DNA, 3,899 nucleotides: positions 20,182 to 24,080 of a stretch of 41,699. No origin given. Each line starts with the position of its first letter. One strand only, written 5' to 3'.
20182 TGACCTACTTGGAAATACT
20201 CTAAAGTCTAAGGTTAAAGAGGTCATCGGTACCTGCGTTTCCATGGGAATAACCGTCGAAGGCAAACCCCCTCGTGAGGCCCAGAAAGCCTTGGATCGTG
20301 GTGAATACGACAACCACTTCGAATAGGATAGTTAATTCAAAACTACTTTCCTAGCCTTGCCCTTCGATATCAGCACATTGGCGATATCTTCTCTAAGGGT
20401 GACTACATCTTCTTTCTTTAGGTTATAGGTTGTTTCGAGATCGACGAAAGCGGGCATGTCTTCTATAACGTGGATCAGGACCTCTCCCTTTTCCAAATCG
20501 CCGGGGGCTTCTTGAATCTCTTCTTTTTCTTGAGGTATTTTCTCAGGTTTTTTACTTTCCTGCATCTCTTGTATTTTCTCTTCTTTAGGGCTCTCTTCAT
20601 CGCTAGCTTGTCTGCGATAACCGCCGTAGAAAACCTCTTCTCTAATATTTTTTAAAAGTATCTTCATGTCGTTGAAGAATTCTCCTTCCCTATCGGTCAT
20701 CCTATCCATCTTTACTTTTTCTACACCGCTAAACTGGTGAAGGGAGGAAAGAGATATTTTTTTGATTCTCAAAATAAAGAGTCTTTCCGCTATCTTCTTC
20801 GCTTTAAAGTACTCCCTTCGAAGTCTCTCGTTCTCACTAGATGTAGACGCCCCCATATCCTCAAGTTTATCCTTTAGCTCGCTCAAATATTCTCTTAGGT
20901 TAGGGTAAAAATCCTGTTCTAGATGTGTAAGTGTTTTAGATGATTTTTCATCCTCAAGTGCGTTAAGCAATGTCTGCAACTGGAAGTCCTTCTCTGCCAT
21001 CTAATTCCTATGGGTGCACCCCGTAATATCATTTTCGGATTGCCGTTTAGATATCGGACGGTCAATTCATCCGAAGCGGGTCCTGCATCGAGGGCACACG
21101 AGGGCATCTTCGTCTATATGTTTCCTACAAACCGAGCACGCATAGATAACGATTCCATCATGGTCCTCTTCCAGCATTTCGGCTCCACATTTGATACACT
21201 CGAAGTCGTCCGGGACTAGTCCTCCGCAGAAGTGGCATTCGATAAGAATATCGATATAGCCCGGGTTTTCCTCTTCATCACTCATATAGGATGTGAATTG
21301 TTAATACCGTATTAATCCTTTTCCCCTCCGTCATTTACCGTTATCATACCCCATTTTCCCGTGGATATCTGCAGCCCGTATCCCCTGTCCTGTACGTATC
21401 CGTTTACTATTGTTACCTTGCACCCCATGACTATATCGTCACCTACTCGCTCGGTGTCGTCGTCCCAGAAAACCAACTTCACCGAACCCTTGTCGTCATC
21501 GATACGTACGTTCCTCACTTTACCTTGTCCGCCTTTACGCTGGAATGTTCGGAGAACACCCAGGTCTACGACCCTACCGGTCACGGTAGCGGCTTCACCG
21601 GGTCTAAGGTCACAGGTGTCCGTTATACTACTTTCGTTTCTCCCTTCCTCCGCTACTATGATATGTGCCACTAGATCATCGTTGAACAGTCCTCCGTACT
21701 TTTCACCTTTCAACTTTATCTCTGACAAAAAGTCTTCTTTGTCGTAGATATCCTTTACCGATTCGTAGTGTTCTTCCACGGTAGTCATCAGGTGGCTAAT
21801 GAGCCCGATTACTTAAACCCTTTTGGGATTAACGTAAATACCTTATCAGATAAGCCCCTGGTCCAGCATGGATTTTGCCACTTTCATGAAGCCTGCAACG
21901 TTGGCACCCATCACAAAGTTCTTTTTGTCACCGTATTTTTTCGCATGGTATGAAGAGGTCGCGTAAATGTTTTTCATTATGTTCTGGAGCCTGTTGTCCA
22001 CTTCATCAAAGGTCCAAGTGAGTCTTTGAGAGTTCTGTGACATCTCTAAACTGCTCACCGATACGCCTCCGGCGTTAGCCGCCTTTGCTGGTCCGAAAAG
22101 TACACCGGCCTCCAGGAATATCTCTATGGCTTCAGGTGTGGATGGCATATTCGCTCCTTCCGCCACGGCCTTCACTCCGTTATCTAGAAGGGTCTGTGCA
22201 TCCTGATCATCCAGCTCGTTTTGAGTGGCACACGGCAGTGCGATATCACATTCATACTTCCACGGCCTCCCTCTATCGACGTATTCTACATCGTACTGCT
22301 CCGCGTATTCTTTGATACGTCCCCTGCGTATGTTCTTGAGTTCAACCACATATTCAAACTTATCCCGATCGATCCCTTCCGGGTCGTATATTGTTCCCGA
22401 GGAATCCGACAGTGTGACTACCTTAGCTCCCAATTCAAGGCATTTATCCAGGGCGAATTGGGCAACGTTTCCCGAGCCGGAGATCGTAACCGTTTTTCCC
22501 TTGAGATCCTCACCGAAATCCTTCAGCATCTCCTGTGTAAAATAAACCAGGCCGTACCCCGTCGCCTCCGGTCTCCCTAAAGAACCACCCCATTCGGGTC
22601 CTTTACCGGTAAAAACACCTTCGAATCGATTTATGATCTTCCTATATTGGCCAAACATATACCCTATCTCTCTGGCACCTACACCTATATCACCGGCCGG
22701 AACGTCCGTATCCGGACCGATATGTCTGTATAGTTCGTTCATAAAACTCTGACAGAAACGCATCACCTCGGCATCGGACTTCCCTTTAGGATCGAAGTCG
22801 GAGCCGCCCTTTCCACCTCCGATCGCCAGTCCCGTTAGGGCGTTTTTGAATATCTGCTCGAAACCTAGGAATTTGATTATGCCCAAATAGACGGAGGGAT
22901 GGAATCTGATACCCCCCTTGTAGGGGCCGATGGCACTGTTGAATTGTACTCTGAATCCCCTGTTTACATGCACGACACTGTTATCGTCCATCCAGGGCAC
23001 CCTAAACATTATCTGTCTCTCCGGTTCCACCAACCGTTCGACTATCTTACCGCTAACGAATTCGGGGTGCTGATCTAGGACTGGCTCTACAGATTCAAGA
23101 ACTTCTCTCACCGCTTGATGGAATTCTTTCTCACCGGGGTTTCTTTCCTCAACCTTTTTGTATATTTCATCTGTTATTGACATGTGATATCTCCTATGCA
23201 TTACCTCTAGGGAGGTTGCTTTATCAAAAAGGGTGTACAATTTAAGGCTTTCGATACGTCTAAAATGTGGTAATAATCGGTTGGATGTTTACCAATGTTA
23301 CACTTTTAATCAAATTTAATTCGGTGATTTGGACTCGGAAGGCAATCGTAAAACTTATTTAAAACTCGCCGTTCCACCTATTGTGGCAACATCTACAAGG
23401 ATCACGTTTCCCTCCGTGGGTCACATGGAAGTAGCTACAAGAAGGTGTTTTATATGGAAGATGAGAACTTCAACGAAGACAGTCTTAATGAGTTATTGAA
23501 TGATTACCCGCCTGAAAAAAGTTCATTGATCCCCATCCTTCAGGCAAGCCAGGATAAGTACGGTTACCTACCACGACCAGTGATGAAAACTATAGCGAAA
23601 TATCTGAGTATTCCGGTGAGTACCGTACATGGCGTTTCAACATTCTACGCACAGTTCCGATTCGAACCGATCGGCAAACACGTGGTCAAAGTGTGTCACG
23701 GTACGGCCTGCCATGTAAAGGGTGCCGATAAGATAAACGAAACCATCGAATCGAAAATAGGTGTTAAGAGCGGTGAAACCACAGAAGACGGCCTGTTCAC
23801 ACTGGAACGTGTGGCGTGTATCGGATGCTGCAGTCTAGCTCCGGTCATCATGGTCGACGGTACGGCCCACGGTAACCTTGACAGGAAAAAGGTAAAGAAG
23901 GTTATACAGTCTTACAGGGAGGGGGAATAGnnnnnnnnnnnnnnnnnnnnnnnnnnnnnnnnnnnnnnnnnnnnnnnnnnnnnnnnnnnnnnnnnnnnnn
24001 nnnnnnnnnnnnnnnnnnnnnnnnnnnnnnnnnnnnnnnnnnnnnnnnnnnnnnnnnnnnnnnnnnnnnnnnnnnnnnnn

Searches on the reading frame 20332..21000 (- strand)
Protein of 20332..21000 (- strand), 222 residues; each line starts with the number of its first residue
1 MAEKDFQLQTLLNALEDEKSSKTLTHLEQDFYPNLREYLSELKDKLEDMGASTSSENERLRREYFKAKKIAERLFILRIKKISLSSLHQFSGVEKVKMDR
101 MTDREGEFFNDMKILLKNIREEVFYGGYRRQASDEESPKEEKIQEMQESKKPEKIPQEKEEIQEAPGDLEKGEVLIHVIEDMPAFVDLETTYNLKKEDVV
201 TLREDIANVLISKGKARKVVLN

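Call 29: search_protein_families(library=pfam, proteins=[window:20332-21000:-])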
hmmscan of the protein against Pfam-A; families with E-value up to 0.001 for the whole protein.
window:20332-21000:- (222 aa): 1 family
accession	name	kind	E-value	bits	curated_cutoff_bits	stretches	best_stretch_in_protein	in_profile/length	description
PF22090.1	Gins51_C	-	0.00037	20.6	27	0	194-219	23-48/48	Gins51, C-terminal domain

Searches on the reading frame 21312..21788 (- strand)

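Call 29: search_protein_families(library=pfam, proteins=[window:21312-21788:-])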
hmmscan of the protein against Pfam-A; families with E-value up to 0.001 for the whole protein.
window:21312-21788:- (158 aa): 1 family
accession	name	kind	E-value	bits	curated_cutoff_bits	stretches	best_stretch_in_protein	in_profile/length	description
PF01336.31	tRNA_anti-codon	-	2.4e-07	31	27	1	68-143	2-69/75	OB-fold nucleic acid binding domain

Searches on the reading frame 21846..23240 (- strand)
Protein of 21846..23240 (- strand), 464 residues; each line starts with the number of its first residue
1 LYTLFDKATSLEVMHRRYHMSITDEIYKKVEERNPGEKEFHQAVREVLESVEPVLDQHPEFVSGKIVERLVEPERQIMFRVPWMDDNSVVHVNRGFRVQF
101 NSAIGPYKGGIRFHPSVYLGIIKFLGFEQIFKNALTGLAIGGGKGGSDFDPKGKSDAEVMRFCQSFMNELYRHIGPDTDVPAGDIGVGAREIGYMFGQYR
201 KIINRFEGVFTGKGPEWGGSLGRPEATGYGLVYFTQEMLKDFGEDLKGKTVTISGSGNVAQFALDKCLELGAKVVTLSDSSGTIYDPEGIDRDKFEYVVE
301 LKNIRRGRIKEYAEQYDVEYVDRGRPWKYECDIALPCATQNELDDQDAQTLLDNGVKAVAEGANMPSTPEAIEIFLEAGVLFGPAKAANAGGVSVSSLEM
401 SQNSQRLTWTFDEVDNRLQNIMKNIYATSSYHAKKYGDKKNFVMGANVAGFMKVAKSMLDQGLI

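Call 27: search_protein_families(library=pfam, proteins=[window:21846-23240:-])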
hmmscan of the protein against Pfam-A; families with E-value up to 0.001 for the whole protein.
window:21846-23240:- (464 aa): 2 families
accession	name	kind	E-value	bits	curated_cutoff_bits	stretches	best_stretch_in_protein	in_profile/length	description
PF00208.27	ELFV_dehydrog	-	1.5e-93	313.4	23.4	1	218-462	1-241/241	Glutamate/Leucine/Phenylalanine/Valine dehydrogenase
PF02812.23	ELFV_dehydrog_N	-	1.1e-51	174.3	25.3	1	73-201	1-129/129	Glu/Leu/Phe/Val dehydrogenase, dimerisation domain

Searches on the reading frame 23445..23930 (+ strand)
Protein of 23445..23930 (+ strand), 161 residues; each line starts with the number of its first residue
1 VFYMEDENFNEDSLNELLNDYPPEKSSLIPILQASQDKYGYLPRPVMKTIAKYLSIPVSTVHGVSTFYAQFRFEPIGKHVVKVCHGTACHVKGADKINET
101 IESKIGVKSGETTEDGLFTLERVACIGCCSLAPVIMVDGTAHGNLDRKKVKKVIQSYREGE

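Call 29: search_protein_families(library=pfam, proteins=[window:23445-23930:+])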
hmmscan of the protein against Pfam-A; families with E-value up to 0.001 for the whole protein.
window:23445-23930:+ (161 aa): 1 family
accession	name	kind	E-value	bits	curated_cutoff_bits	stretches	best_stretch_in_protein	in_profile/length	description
PF01257.25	2Fe-2S_thioredx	-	1.6e-53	180.9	24.8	1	15-158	2-145/145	Thioredoxin-like [2Fe-2S] ferredoxin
